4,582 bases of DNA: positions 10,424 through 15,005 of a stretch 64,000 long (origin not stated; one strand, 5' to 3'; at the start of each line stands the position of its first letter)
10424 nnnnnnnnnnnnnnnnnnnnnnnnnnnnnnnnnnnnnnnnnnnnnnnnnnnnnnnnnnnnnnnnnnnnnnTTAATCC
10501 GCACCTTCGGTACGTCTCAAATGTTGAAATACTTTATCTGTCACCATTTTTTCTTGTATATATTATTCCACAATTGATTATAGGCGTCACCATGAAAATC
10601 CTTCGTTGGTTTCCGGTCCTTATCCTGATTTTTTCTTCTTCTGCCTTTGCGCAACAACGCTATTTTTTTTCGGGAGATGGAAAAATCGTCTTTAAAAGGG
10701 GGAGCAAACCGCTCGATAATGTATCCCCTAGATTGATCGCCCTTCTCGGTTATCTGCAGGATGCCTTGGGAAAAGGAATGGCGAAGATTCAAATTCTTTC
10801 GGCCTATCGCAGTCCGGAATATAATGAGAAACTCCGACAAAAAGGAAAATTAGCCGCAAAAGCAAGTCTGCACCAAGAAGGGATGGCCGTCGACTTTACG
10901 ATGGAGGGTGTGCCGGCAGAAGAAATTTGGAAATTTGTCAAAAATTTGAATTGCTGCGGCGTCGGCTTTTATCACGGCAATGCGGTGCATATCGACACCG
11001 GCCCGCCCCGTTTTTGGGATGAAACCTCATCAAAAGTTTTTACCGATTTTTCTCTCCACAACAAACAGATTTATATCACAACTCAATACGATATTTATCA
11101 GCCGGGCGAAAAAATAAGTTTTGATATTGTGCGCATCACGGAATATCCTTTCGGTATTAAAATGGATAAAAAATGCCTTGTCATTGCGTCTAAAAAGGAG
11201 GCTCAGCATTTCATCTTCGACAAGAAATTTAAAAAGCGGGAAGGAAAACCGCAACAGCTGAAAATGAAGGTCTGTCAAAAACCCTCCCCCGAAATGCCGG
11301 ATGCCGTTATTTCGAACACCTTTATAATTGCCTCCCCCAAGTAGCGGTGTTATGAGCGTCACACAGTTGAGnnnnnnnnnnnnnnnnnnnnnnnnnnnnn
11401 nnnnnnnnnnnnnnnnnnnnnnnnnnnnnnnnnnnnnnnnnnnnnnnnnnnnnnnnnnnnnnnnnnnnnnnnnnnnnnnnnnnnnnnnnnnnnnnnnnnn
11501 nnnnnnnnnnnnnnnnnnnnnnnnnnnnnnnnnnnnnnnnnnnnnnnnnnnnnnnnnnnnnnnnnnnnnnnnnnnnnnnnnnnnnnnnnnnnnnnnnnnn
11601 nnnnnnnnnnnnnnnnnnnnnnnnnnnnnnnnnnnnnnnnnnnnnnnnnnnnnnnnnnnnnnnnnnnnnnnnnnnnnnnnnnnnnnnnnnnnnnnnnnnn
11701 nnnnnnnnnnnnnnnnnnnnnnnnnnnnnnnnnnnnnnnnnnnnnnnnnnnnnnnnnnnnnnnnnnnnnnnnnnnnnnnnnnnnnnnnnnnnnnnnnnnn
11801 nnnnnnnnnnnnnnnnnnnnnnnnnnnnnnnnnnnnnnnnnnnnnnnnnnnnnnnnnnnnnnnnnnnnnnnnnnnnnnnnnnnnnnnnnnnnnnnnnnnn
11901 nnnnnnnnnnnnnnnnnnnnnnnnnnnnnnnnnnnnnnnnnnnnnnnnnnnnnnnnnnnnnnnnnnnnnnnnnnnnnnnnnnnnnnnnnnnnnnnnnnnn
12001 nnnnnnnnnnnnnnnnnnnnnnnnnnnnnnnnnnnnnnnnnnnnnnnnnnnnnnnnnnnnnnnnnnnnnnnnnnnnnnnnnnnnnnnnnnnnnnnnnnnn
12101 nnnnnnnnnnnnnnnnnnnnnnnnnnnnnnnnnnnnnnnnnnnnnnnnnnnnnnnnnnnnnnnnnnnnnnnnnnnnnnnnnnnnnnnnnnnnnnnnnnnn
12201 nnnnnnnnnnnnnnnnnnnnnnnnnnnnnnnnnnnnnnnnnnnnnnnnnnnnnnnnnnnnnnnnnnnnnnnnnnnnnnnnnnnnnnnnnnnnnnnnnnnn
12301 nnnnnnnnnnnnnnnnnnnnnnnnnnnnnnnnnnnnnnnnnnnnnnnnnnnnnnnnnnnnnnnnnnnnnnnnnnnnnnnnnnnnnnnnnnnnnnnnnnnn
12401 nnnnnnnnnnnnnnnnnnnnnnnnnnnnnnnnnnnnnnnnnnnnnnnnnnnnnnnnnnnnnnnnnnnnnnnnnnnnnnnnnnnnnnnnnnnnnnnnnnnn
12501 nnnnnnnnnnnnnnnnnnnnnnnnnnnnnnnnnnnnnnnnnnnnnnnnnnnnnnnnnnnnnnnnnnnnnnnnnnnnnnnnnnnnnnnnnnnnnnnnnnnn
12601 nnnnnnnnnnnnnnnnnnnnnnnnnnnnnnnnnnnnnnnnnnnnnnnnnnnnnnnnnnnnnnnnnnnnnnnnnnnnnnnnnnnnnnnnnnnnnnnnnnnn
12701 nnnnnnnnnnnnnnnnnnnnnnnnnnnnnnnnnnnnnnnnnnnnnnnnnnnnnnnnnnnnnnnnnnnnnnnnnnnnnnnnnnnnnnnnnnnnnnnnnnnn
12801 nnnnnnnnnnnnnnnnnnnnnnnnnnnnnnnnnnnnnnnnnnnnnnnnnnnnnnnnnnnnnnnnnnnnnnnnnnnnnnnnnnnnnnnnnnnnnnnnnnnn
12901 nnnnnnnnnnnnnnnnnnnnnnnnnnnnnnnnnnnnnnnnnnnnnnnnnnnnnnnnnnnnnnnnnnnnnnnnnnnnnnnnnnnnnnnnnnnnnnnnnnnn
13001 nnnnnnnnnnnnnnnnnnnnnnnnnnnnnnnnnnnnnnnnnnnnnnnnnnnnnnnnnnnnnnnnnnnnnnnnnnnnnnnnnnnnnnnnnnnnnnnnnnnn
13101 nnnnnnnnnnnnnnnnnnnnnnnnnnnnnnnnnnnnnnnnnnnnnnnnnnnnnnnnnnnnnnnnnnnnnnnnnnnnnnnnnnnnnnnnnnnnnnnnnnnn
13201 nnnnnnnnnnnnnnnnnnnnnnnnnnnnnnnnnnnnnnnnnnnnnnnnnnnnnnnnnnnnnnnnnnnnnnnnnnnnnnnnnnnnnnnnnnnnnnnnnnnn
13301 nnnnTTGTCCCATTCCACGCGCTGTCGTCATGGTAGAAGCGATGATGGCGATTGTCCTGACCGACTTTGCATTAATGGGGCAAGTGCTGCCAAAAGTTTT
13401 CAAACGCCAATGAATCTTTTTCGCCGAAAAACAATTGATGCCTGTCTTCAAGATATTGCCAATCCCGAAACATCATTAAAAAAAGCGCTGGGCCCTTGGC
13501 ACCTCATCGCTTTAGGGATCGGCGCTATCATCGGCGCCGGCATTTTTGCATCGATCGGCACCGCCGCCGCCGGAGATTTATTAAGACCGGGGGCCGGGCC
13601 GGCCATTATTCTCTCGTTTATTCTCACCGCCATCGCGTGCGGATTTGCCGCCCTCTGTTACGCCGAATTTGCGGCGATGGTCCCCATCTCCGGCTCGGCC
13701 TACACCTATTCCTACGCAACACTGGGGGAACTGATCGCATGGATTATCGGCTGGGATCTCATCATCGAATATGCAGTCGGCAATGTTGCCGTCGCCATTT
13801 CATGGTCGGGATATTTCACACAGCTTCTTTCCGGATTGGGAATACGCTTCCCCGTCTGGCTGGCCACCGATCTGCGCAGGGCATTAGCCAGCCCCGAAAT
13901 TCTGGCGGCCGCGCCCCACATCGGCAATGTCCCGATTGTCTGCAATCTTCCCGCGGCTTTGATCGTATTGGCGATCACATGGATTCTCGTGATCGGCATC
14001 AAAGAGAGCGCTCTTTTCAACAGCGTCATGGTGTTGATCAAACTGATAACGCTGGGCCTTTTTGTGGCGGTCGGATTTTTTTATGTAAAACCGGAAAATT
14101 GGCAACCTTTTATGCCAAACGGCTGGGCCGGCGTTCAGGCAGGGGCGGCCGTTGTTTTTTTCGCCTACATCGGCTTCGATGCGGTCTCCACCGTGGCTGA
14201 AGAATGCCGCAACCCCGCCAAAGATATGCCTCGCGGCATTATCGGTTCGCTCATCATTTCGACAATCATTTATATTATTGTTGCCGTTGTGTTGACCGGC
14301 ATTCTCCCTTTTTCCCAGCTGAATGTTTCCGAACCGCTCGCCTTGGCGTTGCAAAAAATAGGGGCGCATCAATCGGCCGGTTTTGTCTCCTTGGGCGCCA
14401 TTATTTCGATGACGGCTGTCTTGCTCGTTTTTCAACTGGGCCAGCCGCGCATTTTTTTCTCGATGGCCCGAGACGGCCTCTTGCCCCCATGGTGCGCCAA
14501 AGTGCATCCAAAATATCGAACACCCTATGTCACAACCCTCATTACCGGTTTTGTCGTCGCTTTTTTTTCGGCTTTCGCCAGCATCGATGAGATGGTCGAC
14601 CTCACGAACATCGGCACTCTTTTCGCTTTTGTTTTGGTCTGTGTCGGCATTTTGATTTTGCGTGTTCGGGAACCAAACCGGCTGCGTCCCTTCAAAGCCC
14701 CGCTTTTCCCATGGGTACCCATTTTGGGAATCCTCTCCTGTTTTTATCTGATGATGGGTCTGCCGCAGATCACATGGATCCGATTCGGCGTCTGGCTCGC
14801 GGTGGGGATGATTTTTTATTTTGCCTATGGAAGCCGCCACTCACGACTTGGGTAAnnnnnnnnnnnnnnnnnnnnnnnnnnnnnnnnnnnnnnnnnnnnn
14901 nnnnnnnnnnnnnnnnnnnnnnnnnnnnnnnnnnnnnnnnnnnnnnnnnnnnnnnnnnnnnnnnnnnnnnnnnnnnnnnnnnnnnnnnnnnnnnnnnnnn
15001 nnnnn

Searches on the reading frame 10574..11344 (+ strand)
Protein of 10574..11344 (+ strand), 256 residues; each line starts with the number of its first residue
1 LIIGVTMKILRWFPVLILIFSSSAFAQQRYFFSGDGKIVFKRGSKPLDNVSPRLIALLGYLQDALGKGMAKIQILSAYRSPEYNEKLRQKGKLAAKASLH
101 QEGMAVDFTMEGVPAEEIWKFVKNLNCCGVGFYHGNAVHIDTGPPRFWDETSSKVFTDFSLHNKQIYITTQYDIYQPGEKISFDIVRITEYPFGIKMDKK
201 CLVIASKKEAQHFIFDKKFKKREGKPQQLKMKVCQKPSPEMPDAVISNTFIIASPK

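Call 93: search_protein_families(library=pfam, proteins=[window:10574-11344:+], max_evalue=0.01)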
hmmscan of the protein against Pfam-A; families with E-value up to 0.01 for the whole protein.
window:10574-11344:+ (256 aa): 3 families
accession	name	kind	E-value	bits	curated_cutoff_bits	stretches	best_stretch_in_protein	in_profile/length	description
PF05951.18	Peptidase_M15_2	-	2.8e-21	76.3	27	1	49-148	52-153/153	Bacterial protein of unknown function (DUF882)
PF08291.16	Peptidase_M15_3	-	4.4e-11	43.3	23.2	1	51-141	25-108/108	Peptidase M15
PF18979.5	DUF5715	-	0.00043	20.4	26.8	1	67-108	76-117/171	Family of unknown function (DUF5715)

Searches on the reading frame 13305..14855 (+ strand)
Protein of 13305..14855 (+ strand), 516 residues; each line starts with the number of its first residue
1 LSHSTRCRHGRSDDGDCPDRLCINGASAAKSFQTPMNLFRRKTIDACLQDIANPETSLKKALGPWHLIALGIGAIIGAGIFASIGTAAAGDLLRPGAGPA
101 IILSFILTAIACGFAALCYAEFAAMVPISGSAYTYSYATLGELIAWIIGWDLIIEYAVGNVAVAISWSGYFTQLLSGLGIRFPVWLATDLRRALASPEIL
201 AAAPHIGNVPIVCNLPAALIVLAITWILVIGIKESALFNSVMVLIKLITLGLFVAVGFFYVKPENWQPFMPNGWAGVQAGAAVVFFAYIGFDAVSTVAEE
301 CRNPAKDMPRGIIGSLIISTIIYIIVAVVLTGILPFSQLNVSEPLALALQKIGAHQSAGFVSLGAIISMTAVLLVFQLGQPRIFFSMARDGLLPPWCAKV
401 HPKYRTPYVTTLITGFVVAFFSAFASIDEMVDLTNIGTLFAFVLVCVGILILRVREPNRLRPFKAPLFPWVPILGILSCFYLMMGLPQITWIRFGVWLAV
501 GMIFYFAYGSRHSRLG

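Call 93: search_protein_families(library=pfam, proteins=[window:13305-14855:+], max_evalue=0.01)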
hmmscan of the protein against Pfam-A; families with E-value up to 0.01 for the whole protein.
window:13305-14855:+ (516 aa): 4 families
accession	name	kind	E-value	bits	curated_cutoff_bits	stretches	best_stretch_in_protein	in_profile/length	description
PF13520.12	AA_permease_2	-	3.8e-62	211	27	1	62-484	1-402/427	Amino acid permease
PF00324.27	AA_permease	-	2.9e-42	145.4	24.6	1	66-484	1-418/470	Amino acid permease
PF13906.12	AA_permease_C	-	4.1e-18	65.7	27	1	463-513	1-51/51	C-terminus of AA_permease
PF03845.19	Spore_permease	-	0.00021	20.7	23.4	1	219-340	120-240/321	Spore germination protein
